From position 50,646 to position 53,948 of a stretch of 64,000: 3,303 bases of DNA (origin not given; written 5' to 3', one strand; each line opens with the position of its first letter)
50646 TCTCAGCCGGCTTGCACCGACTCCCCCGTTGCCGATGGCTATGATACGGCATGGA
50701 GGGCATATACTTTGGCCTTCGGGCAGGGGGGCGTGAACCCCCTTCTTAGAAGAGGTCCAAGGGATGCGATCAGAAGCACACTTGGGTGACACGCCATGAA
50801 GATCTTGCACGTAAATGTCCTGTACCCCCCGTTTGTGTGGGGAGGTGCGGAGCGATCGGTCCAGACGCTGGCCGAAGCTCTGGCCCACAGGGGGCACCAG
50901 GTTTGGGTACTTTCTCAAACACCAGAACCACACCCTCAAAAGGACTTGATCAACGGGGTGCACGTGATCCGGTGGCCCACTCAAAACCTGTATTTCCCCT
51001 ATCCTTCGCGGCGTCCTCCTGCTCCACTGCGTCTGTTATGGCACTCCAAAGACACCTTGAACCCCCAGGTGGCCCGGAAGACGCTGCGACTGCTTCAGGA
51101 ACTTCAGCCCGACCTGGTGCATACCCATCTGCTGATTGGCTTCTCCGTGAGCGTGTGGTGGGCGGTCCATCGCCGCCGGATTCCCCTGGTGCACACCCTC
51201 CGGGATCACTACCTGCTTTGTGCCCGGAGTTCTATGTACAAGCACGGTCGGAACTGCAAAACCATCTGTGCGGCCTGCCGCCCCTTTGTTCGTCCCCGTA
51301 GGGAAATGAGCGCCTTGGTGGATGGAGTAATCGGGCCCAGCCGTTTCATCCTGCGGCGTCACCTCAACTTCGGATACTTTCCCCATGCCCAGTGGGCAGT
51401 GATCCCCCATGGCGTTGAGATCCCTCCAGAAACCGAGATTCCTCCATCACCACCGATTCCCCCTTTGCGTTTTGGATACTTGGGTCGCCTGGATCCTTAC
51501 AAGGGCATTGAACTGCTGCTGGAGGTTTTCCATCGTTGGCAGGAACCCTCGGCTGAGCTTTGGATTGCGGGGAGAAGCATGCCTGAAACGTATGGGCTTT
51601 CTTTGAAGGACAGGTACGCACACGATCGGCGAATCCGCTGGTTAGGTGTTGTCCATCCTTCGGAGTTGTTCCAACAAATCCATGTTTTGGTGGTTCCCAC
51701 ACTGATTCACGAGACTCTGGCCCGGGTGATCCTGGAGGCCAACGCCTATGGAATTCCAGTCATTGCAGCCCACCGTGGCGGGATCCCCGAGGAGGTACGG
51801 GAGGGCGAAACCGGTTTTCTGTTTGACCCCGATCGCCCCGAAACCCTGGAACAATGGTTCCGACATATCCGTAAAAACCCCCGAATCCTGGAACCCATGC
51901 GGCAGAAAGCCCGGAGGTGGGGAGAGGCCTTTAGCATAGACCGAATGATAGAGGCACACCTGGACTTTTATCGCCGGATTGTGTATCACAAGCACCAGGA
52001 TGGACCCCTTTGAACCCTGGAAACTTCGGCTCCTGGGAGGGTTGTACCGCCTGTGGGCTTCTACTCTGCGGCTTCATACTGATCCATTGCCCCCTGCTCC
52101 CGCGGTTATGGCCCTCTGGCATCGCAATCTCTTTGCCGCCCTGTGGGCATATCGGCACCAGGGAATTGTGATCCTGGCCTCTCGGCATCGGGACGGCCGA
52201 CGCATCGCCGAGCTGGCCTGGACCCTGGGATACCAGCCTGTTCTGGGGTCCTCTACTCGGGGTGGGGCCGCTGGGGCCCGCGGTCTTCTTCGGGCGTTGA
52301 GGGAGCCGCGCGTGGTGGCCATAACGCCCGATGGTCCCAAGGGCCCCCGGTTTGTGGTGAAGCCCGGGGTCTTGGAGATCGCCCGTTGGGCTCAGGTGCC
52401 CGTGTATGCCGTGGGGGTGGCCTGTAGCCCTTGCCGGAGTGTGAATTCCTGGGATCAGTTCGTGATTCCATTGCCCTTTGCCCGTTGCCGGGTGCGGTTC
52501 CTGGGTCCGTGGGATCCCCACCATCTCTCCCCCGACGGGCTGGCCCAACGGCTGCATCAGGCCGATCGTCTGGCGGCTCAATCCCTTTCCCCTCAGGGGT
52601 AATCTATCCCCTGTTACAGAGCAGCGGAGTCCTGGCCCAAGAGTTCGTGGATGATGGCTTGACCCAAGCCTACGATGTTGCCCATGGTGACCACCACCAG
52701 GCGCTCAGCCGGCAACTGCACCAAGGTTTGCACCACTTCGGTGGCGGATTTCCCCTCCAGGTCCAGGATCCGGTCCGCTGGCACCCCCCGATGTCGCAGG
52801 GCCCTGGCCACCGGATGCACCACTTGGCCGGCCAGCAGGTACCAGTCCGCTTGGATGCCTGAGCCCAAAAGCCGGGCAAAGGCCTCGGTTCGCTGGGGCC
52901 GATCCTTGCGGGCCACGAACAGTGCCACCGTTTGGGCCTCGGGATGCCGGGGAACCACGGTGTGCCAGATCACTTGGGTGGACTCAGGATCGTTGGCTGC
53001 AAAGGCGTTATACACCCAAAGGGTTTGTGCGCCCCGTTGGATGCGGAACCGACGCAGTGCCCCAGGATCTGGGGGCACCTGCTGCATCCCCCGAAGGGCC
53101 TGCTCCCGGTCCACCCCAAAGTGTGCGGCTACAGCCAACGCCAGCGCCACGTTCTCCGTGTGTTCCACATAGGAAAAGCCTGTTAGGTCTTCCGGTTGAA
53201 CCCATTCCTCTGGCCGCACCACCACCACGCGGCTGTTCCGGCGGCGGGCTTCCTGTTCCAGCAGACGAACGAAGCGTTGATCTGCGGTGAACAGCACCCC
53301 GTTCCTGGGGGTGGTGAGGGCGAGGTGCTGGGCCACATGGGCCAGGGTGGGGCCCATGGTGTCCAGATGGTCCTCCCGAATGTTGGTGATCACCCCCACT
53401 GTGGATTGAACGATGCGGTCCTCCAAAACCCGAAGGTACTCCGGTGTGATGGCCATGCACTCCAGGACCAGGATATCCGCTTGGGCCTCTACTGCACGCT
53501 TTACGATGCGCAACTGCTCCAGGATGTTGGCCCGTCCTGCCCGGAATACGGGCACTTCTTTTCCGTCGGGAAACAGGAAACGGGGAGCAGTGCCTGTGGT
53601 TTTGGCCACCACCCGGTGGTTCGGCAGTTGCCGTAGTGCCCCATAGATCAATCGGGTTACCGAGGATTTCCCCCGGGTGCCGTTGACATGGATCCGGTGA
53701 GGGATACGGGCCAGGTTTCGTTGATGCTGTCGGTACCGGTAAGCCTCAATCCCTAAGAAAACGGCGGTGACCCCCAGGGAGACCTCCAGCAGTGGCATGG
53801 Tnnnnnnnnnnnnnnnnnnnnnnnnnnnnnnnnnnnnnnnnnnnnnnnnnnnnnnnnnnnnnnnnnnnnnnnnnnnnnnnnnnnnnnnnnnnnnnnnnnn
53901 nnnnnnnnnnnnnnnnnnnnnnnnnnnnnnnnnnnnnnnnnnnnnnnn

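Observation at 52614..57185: Poly-gamma-glutamate operon in a diderm with an unassigned basic outer-membrane protein: candidate polymer export system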

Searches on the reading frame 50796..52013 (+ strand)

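Call 50: search_protein_families(library=pfam, proteins=[window:50796-52013:+], max_evalue=0.001)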
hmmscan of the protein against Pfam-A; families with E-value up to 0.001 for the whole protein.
window:50796-52013:+ (405 aa): 5 families
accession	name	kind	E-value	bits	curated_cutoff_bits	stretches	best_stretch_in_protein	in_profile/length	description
PF00534.26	Glycos_transf_1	-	1.6e-24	86.8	26.4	1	225-375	17-172/172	Glycosyl transferases group 1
PF13692.12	Glyco_trans_1_4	-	4.5e-24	85.8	27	1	225-353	3-134/142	Glycosyl transferases group 1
PF13439.12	Glyco_transf_4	-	2.1e-22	80.4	28.5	1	15-208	1-167/170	Glycosyltransferase Family 4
PF13579.12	Glyco_trans_4_4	-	5.1e-18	66.3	29.7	1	16-206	1-158/158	Glycosyl transferase 4-like domain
PF13477.12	Glyco_trans_4_2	-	4.9e-06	27.2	23.4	1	23-134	14-105/139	Glycosyl transferase 4-like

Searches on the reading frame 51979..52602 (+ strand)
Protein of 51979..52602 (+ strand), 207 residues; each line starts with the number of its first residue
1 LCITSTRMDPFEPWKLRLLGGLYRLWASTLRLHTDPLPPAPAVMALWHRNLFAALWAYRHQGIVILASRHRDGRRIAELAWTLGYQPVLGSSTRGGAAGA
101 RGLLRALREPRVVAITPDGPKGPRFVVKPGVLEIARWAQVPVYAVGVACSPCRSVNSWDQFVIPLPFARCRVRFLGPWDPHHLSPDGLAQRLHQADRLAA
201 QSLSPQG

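Call 50: search_protein_families(library=pfam, proteins=[window:51979-52602:+], max_evalue=0.001)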
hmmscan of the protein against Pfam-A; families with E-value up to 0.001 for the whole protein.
window:51979-52602:+ (207 aa): 1 family
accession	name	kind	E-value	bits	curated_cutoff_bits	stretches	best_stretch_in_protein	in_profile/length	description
PF04028.18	DUF374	-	1.4e-22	79.5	26.8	1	57-124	2-69/69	Domain of unknown function (DUF374)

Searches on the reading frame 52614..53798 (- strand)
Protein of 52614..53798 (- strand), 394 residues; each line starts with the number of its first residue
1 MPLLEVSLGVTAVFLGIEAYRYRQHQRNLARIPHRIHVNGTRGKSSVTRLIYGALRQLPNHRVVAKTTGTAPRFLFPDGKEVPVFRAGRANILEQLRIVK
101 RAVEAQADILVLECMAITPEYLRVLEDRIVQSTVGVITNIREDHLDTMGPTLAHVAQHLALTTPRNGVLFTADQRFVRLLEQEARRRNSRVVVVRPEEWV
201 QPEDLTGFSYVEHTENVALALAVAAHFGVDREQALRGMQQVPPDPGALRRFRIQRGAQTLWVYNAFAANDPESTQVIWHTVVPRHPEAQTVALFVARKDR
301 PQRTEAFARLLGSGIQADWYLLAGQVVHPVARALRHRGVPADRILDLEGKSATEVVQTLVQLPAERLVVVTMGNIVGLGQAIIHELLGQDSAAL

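Call 6: search_protein_families(library=pfam, proteins=[window:52614-53798:-], max_evalue=0.1)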
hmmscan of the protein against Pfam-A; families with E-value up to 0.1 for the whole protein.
window:52614-53798:- (394 aa): 2 families
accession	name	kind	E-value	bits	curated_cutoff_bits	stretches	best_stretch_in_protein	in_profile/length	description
PF08245.18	Mur_ligase_M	-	2.7e-10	41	24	1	38-194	1-145/200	Mur ligase middle domain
PF04703.18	FaeA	-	0.032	15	20.7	0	222-262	20-59/62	FaeA-like protein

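Call 7: search_protein_families(library=ncbifam, proteins=[window:52614-53798:-], max_evalue=0.1)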
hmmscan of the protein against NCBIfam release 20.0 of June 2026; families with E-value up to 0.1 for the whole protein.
window:52614-53798:- (394 aa): 18 families
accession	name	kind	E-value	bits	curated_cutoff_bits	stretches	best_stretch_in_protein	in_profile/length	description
TIGR04012.1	poly_gGlu_PgsB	equivalog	7.4e-121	403.5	222.7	1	11-384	7-378/380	poly-gamma-glutamate synthase PgsB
TIGR01085.1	murE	subfamily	3e-09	36.3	257.3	1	36-146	88-192/472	UDP-N-acetylmuramyl-tripeptide synthetase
NF008896.0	PRK11929.1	equivalog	1.6e-08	32.8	1023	1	36-191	115-265/965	bifunctional UDP-N-acetylmuramoyl-L-alanyl-D-glutamate--2,6-diaminopimelate ligase MurE/UDP-N-acetylmuramoyl-tripeptide--D-alanyl-D-alanine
NF001124.0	PRK00139.1-2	equivalog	2.1e-07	30.1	476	2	34-196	110-267/500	UDP-N-acetylmuramoyl-L-alanyl-D-glutamate--2,6-diaminopimelate ligase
TIGR01499.1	folC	subfamily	2.9e-07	30.2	162.65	1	129-210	130-214/400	bifunctional protein FolC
TIGR01143.1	murF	subfamily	7.1e-07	28.5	288.6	2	160-269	203-307/418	UDP-N-acetylmuramoyl-tripeptide--D-alanyl-D-alanine ligase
TIGR01082.1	murC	equivalog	1.4e-06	27.7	335.1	1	130-192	166-227/449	UDP-N-acetylmuramate--L-alanine ligase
NF001126.0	PRK00139.1-4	equivalog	2.8e-06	26.1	373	1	36-146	107-208/486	UDP-N-acetylmuramoyl-L-alanyl-D-glutamate--2,6-diaminopimelate ligase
TIGR01087.1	murD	equivalog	8.3e-06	25.1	211.95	0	35-65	106-136/441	UDP-N-acetylmuramoyl-L-alanine--D-glutamate ligase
NF010628.0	PRK14022.1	equivalog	5.5e-05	22.1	536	1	36-158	114-228/483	UDP-N-acetylmuramoyl-L-alanyl-D-glutamate--L-lysine ligase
NF047860.1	Tet-DihydfolSynFolCMyb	equivalog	0.00012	21.1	700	0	35-59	65-89/468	bifunctional tetrahydrofolate synthase/dihydrofolate synthase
NF053648.1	pMurE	equivalog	0.00075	18.3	600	0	17-58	82-123/464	pseudomurein biosynthesis peptide ligase pMurE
NF033197.0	F430_CfbE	equivalog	0.00088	18.3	250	1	36-244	102-302/430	coenzyme F430 synthase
NF053646.1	pMurD1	equivalog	0.0025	16.6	610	1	106-165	164-218/465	pseudomurein biosynthesis peptide ligase pMurD1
TIGR02068.2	cya_phycin_syn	equivalog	0.0025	15.9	850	0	132-178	565-616/862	cyanophycin synthetase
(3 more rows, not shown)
